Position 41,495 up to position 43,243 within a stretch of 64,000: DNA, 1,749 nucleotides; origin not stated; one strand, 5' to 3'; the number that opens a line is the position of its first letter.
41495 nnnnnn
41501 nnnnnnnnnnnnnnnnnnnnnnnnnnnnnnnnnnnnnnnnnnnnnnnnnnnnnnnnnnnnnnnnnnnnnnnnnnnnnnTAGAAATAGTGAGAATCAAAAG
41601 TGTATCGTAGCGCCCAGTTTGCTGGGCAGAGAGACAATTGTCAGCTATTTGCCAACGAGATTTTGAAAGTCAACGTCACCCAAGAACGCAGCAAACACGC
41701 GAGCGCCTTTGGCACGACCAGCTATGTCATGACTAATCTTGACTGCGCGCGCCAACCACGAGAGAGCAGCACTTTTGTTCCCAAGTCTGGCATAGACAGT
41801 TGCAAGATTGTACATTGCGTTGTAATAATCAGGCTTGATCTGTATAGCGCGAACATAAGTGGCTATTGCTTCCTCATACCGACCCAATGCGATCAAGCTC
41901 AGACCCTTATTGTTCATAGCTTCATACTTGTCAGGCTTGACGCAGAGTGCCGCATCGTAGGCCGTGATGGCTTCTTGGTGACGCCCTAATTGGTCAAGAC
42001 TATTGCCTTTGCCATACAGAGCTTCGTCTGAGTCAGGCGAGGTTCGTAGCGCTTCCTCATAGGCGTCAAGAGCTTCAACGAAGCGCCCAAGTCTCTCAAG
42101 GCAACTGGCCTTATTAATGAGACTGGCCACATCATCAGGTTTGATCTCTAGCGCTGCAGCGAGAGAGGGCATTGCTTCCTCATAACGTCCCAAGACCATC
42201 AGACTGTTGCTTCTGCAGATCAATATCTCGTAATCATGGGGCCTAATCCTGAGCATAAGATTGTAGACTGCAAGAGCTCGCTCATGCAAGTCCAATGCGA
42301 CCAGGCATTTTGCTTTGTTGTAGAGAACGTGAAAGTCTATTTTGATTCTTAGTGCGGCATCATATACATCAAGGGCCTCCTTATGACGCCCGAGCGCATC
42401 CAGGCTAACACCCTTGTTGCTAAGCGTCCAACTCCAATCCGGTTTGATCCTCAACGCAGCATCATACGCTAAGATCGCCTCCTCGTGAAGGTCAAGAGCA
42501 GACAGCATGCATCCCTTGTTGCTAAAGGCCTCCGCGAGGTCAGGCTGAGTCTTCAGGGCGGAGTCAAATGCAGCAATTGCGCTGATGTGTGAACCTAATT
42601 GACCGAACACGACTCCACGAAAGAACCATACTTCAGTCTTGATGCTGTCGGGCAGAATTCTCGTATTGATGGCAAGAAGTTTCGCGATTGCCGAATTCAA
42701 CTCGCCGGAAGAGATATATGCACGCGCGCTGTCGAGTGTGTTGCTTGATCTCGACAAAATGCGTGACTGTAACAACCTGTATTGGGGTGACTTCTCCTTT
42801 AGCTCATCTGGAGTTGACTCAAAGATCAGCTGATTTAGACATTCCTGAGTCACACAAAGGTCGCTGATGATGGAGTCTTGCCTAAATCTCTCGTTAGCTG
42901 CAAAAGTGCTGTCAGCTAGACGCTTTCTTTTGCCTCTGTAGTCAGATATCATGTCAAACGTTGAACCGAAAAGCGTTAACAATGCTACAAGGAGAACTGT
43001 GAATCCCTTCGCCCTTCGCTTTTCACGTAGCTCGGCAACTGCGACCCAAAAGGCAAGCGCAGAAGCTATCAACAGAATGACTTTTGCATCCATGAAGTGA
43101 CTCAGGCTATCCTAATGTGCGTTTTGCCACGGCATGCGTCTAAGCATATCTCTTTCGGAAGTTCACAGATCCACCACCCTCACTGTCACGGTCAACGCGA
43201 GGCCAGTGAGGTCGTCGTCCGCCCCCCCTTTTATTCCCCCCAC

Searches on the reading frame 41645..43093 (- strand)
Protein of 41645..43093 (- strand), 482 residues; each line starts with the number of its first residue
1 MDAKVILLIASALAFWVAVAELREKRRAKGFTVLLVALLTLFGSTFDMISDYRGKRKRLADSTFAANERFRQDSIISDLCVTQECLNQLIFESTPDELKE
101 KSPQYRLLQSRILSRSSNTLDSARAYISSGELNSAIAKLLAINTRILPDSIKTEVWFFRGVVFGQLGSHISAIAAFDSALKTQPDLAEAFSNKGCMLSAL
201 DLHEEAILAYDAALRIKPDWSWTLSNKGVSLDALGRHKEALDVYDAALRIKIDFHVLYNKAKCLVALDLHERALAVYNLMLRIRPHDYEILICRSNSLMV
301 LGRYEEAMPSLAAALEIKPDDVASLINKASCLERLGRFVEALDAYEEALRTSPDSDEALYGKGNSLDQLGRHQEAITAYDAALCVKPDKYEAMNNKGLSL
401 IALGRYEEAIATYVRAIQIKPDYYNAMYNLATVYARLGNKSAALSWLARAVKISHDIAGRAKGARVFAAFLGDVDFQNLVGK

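Call 66: search_protein_families(library=pfam, proteins=[window:41645-43093:-], max_evalue=0.001)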
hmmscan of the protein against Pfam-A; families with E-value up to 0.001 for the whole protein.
window:41645-43093:- (482 aa): 26 families (the best 25 are shown)
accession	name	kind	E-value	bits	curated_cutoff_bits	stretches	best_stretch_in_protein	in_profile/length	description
PF00515.34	TPR_1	-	1.2e-55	183.6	27.8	5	391-423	2-34/34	Tetratricopeptide repeat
PF07719.23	TPR_2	-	1.4e-49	162.6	27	4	391-423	2-34/34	Tetratricopeptide repeat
PF13181.12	TPR_8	-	5e-43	142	25.7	1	390-423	1-34/34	Tetratricopeptide repeat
PF13414.12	TPR_11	-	2.5e-38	130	26.8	2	397-438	1-42/42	TPR repeat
PF13432.12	TPR_16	-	2.9e-36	123.9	32.7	3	360-422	1-63/65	Tetratricopeptide repeat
PF13424.12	TPR_12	-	3.4e-29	101.3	30.1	4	391-453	4-74/77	Tetratricopeptide repeat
PF13428.12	TPR_14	-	6.4e-28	94.8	23.5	1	327-363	6-42/44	Tetratricopeptide repeat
PF14559.12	TPR_19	-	5.7e-27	94.3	25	3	400-456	1-57/68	Tetratricopeptide repeat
PF13431.12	TPR_17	-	1.5e-26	90.8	24.4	0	413-443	2-32/34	Tetratricopeptide repeat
PF13176.12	TPR_7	-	2.1e-22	77.7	27.9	0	324-354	1-31/36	Tetratricopeptide repeat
PF13371.12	TPR_9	-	5.9e-21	74.7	35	3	267-322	8-63/73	Tetratricopeptide repeat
PF13374.12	TPR_10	-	5.8e-17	61.6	27.5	0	426-459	4-37/42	Tetratricopeptide repeat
PF13174.12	TPR_6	-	1.7e-14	53.8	26.3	0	357-381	1-25/33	Tetratricopeptide repeat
PF07721.20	TPR_4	-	1.3e-13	50.6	27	0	426-449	3-26/26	Tetratricopeptide repeat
PF12895.13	ANAPC3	-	3.3e-13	50.2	27.2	2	302-381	3-81/82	Anaphase-promoting complex, cyclosome, subunit 3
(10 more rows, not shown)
